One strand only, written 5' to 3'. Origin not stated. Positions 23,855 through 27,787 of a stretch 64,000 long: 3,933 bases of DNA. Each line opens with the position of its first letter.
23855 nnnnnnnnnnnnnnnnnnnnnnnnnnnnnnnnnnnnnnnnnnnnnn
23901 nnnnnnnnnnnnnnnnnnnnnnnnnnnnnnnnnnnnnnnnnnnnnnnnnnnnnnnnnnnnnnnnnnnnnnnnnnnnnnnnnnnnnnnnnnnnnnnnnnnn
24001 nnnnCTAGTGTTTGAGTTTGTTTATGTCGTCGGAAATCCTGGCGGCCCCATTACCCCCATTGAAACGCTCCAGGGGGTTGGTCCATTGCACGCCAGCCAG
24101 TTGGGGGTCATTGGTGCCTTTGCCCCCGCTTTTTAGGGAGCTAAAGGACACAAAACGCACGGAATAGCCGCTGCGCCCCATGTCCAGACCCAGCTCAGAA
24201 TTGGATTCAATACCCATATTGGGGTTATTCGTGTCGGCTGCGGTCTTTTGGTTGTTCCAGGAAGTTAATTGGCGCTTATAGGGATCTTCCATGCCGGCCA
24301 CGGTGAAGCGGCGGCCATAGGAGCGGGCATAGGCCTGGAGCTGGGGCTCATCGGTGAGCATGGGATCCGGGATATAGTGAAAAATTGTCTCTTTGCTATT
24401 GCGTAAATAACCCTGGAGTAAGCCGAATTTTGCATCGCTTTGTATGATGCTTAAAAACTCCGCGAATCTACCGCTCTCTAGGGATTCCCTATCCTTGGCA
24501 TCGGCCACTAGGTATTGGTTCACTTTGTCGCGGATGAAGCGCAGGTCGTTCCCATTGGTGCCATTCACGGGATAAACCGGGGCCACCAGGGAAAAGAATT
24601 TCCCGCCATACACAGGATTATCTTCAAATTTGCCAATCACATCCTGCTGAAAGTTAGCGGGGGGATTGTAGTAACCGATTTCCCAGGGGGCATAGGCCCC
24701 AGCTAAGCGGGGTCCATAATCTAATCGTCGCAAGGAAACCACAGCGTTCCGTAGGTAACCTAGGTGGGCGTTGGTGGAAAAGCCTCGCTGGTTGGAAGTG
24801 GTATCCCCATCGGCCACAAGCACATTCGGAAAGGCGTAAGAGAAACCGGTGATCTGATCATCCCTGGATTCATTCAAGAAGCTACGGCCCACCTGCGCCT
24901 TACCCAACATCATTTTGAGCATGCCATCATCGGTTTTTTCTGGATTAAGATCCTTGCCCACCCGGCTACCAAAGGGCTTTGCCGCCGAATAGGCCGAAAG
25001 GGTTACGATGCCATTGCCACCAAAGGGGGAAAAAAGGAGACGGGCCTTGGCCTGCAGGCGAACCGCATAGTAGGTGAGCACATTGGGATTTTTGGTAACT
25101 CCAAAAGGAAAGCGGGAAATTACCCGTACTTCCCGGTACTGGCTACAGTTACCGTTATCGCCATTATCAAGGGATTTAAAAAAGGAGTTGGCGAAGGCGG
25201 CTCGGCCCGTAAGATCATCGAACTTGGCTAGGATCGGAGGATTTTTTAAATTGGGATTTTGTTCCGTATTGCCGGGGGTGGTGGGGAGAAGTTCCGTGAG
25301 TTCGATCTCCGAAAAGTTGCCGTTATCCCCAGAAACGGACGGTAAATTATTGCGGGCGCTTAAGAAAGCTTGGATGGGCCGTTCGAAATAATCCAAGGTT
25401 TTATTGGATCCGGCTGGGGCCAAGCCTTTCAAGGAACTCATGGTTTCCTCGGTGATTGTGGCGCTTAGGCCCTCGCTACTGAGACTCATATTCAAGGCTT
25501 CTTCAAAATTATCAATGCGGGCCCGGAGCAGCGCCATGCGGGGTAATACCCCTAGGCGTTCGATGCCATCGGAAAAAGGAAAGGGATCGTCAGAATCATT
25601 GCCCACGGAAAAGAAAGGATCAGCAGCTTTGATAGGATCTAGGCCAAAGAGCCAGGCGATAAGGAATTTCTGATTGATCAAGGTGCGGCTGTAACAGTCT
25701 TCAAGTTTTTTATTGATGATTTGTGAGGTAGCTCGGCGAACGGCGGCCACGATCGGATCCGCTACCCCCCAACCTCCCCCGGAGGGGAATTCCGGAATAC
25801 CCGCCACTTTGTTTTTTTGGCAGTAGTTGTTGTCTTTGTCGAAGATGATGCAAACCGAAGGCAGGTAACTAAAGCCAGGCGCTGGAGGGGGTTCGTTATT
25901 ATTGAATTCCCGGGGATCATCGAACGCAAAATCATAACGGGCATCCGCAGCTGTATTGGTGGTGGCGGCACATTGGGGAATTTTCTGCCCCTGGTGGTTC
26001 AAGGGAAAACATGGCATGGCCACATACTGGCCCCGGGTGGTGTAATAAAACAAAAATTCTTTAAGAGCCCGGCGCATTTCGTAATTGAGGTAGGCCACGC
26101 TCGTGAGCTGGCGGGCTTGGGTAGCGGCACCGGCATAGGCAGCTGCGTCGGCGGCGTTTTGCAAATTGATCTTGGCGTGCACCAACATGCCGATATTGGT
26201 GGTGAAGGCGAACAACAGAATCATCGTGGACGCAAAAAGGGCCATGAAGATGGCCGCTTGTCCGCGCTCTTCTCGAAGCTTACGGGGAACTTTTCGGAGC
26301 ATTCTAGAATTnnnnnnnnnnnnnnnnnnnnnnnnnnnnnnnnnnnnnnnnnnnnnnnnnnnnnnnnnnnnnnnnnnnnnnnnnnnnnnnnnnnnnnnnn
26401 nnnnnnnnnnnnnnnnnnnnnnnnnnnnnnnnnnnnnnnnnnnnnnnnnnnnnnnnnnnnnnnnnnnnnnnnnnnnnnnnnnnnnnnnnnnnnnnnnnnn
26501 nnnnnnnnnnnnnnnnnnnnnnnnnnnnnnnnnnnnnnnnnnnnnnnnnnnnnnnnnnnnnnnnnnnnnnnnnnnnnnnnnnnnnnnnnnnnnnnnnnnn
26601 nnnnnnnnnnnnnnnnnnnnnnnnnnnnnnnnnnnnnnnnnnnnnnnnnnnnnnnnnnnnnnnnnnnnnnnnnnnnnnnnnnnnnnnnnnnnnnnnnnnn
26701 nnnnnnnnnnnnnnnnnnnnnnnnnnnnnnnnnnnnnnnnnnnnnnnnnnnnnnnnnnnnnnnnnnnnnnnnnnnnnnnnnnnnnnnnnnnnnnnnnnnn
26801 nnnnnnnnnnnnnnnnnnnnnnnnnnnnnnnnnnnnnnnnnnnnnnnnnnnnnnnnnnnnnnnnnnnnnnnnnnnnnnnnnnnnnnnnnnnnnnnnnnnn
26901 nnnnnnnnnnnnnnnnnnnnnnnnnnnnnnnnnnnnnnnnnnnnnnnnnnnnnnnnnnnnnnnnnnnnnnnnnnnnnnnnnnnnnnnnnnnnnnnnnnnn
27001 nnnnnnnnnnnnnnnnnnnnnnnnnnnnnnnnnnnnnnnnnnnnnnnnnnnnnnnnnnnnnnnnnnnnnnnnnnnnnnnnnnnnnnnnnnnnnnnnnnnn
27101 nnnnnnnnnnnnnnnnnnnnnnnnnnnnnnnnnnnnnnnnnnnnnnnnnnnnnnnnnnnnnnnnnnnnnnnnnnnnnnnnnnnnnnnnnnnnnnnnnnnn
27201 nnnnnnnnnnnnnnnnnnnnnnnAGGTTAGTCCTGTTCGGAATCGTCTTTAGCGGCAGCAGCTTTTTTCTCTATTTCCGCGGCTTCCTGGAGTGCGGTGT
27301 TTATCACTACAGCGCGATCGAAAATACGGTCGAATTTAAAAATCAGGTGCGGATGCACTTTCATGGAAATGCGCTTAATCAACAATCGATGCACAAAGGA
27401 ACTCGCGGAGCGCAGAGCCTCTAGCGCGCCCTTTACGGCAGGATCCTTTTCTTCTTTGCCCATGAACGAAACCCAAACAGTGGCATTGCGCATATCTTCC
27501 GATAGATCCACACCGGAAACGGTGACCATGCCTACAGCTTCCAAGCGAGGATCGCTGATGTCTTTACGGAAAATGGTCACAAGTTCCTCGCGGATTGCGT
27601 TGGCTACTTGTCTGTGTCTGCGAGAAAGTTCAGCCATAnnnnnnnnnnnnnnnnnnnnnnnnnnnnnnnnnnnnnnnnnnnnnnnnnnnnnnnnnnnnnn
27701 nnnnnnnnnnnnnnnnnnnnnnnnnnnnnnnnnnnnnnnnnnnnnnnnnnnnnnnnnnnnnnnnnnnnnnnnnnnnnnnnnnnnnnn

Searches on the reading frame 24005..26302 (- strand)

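Call 4: search_protein_families(library=pfam, proteins=[window:24005-26302:-], max_evalue=1)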
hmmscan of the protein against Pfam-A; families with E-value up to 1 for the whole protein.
window:24005-26302:- (765 aa): 3 families
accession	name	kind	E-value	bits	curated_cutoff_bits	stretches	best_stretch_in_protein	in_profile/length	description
PF13400.11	Tad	-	8.6e-09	36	22.3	1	14-60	1-46/47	Putative Flp pilus-assembly TadE/G-like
PF07811.17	TadE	-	0.0015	19.1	22.9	1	14-55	1-42/43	TadE-like protein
PF16964.10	TadF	-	0.22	11.9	27.3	1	11-50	5-44/178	Putative tight adherence pilin protein F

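Call 5: search_protein_families(library=ncbifam, proteins=[window:24005-26302:-], max_evalue=1)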
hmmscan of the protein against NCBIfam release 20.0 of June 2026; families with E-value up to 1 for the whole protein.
window:24005-26302:- (765 aa): 1 family
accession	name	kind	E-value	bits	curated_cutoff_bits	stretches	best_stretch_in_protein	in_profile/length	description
TIGR03816.1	tadE_like_DECH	hypoth_equivalog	0.00047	20.3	50.95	1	12-65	1-54/109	Rv3654c family TadE-like protein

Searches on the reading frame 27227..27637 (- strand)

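Call 48: search_protein_families(library=pfam, proteins=[window:27227-27637:-], max_evalue=0.00001)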
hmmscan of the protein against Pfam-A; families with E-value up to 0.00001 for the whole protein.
window:27227-27637:- (136 aa): 1 family
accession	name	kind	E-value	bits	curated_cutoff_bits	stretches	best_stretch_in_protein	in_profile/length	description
PF02033.23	RBFA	-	4.3e-25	88.5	34.7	1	7-114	1-103/105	Ribosome-binding factor A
